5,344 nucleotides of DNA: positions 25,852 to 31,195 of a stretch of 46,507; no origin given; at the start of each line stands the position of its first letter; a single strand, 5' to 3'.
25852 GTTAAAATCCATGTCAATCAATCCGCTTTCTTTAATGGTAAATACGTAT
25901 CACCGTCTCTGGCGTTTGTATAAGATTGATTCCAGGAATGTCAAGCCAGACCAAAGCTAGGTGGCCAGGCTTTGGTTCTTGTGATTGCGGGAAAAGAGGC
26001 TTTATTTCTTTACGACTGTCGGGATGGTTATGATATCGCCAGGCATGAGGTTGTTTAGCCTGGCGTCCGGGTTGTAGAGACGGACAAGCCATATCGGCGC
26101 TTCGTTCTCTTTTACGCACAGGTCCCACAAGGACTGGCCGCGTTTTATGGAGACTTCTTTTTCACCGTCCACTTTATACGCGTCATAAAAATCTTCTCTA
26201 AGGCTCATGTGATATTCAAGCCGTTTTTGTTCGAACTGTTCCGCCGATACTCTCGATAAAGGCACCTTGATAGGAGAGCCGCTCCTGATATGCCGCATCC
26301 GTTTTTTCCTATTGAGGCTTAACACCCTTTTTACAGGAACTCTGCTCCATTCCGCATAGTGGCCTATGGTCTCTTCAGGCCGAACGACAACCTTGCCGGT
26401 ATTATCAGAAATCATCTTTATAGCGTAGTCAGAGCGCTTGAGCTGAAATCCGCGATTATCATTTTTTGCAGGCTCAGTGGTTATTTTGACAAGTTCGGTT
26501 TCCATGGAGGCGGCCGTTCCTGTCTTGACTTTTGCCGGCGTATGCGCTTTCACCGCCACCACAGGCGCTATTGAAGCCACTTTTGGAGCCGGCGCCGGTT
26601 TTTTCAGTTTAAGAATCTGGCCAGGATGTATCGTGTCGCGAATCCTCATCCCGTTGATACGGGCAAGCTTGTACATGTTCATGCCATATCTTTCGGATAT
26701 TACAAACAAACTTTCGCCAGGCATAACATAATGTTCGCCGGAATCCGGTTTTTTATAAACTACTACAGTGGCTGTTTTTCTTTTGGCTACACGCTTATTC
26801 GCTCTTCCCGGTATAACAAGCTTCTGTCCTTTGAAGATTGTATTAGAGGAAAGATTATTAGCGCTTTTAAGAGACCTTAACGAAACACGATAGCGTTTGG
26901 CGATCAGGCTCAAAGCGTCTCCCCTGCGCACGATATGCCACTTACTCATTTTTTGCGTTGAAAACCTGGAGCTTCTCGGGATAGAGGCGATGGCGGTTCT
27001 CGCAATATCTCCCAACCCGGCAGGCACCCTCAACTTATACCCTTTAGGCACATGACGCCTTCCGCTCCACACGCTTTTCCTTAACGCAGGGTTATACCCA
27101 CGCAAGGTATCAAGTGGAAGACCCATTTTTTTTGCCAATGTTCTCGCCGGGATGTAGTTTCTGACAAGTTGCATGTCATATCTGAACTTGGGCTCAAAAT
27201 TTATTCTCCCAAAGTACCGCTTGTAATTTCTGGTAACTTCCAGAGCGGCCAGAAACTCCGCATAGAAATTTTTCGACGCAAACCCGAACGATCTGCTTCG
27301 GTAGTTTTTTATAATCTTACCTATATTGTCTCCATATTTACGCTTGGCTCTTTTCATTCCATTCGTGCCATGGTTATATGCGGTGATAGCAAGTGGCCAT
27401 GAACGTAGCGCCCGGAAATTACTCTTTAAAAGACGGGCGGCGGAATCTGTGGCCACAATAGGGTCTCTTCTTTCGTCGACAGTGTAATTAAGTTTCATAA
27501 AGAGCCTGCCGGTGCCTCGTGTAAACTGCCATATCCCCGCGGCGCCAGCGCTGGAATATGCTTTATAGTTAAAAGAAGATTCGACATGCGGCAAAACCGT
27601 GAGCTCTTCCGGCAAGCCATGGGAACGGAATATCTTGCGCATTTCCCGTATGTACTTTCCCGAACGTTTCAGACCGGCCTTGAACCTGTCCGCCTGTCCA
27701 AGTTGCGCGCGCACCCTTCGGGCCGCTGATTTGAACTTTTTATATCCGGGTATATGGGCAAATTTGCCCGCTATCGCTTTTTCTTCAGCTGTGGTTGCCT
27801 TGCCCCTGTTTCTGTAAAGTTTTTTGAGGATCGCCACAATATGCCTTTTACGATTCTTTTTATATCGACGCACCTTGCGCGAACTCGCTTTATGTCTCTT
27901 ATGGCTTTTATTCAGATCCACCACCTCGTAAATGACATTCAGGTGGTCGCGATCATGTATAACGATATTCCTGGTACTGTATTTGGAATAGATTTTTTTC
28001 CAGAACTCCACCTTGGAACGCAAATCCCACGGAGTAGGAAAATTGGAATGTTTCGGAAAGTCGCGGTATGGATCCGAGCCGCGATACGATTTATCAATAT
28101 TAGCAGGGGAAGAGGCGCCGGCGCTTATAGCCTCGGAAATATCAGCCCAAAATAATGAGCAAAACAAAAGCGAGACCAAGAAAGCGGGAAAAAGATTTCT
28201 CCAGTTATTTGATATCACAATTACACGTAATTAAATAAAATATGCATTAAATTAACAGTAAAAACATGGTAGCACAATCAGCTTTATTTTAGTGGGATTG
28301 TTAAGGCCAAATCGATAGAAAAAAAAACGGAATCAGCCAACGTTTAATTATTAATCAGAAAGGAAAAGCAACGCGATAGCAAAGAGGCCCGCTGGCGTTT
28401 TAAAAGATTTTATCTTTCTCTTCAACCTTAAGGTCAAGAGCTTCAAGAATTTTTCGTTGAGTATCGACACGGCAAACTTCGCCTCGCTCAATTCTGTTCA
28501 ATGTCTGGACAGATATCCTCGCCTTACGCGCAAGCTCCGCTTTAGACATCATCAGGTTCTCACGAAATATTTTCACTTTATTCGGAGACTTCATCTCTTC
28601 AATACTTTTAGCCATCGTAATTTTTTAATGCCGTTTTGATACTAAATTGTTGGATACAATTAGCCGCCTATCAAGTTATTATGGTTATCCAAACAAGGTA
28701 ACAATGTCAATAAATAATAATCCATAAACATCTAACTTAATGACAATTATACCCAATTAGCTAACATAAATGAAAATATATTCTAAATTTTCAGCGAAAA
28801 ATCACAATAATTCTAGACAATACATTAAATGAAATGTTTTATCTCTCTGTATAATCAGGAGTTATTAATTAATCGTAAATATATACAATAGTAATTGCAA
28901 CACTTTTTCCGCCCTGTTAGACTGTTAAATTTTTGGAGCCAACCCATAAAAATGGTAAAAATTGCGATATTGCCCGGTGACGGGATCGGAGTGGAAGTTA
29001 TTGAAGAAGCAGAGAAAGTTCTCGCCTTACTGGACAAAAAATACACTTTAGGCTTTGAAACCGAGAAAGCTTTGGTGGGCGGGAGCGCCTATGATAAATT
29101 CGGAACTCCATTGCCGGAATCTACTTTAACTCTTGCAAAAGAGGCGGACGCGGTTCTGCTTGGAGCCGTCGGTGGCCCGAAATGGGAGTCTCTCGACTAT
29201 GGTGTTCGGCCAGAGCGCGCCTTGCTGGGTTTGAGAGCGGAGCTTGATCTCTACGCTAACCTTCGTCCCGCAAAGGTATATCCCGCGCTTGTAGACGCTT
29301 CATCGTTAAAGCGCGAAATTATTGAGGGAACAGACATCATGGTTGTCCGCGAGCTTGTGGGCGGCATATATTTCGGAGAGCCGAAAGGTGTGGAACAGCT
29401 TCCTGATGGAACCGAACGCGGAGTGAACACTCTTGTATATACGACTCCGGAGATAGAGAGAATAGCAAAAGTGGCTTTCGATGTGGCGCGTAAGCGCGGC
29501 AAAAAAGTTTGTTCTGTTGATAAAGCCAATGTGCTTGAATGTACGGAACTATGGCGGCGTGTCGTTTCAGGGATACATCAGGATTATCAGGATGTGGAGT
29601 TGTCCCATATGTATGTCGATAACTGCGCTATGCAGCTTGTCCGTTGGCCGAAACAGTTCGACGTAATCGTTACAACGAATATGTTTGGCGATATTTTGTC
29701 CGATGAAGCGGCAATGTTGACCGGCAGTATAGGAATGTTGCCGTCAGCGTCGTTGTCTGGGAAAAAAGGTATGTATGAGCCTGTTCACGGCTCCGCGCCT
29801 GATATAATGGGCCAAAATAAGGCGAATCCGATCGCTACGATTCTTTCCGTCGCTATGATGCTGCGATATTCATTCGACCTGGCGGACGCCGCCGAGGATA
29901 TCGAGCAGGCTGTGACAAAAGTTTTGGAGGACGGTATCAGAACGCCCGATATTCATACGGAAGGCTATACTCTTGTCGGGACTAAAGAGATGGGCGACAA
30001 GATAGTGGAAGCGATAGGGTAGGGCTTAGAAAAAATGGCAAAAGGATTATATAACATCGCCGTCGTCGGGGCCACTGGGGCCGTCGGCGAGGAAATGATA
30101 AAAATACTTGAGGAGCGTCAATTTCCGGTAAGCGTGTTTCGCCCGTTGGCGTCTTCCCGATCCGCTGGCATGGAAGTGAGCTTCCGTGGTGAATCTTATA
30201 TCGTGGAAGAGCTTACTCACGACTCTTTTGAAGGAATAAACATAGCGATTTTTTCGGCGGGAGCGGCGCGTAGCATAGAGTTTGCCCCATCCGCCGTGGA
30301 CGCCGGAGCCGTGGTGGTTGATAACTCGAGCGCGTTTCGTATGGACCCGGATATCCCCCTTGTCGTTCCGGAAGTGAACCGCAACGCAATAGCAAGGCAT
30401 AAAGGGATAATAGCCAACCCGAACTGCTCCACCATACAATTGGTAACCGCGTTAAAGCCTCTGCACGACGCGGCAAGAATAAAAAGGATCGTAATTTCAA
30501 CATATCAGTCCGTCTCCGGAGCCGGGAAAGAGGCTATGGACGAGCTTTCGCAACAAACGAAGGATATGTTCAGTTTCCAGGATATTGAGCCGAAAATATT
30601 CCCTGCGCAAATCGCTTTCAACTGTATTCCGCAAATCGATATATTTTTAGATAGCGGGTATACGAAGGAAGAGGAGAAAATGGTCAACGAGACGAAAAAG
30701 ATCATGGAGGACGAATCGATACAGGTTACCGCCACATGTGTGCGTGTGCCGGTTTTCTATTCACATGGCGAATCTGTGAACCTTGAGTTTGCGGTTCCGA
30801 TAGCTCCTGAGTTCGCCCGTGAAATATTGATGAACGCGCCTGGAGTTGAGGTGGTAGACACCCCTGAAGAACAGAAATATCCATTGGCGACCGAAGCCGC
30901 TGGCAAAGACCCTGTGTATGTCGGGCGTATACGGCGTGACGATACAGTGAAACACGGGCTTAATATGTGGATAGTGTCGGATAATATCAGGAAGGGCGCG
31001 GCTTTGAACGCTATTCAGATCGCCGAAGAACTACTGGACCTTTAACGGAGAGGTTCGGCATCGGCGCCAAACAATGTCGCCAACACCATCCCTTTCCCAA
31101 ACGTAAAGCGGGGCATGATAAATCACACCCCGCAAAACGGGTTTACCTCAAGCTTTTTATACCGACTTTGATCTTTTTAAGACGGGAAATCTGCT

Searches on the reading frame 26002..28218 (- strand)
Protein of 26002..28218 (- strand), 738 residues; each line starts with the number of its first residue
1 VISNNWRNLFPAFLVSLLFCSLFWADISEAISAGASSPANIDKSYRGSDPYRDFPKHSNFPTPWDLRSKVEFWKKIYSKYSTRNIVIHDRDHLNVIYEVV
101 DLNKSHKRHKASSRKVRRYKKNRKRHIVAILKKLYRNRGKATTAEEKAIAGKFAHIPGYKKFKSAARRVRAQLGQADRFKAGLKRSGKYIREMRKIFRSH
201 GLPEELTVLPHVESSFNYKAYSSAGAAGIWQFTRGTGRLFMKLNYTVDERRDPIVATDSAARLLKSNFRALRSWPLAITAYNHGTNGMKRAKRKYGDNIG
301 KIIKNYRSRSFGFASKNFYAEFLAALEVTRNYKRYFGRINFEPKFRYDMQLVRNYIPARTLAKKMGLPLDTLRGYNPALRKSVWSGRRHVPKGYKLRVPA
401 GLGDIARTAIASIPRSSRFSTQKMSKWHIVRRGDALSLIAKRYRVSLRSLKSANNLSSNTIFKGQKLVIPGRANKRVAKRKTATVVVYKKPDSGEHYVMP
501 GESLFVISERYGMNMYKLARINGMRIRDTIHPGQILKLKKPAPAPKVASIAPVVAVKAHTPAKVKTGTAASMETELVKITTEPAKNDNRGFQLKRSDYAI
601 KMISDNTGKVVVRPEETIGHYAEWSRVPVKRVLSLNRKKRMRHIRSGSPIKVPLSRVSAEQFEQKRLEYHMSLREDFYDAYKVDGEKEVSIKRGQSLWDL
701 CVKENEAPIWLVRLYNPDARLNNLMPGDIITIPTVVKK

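Call 7: search_protein_families(library=pfam, proteins=[window:26002-28218:-], max_evalue=0.00001)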
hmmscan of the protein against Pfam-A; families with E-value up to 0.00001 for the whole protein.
window:26002-28218:- (738 aa): 3 families
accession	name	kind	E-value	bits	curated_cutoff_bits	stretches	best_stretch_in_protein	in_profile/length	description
PF01476.26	LysM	-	1.6e-26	92.4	20.9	2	428-470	1-43/43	LysM domain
PF01464.25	SLT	-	6.8e-21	74.4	21.3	1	200-298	11-111/117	Transglycosylase SLT domain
PF23473.1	LysM3_LYK4_5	-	2.7e-06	27.8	29.3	0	429-470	6-47/48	LYK4/5 LysM3 domain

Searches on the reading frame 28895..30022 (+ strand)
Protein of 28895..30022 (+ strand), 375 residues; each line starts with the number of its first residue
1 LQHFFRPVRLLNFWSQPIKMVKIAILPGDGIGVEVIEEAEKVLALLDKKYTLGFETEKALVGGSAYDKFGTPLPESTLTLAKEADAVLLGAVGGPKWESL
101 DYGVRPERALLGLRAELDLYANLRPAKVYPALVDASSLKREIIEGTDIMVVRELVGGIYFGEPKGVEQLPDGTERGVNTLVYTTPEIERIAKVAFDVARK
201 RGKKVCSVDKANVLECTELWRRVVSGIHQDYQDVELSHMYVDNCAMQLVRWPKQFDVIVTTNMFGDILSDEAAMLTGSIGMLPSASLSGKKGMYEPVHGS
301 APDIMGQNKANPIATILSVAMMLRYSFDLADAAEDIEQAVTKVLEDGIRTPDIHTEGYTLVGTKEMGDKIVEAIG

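Call 46: search_protein_families(library=pfam, proteins=[window:28895-30022:+], max_evalue=0.00001)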
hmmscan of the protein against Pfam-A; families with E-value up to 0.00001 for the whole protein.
window:28895-30022:+ (375 aa): 1 family
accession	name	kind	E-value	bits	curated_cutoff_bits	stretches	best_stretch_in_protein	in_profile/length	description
PF00180.25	Iso_dh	-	3.1e-143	477.7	27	1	22-370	1-348/348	Isocitrate/isopropylmalate dehydrogenase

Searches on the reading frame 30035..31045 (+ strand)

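Call 46: search_protein_families(library=pfam, proteins=[window:30035-31045:+], max_evalue=0.00001)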
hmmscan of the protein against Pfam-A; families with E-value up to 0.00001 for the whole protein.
window:30035-31045:+ (336 aa): 2 families
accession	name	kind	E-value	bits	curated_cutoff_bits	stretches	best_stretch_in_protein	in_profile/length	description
PF02774.23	Semialdhyde_dhC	-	2.3e-58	197.8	26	1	140-320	1-184/184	Semialdehyde dehydrogenase, dimerisation domain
PF01118.30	Semialdhyde_dh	-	5.9e-37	127.2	26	1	7-121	1-120/121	Semialdehyde dehydrogenase, NAD binding domain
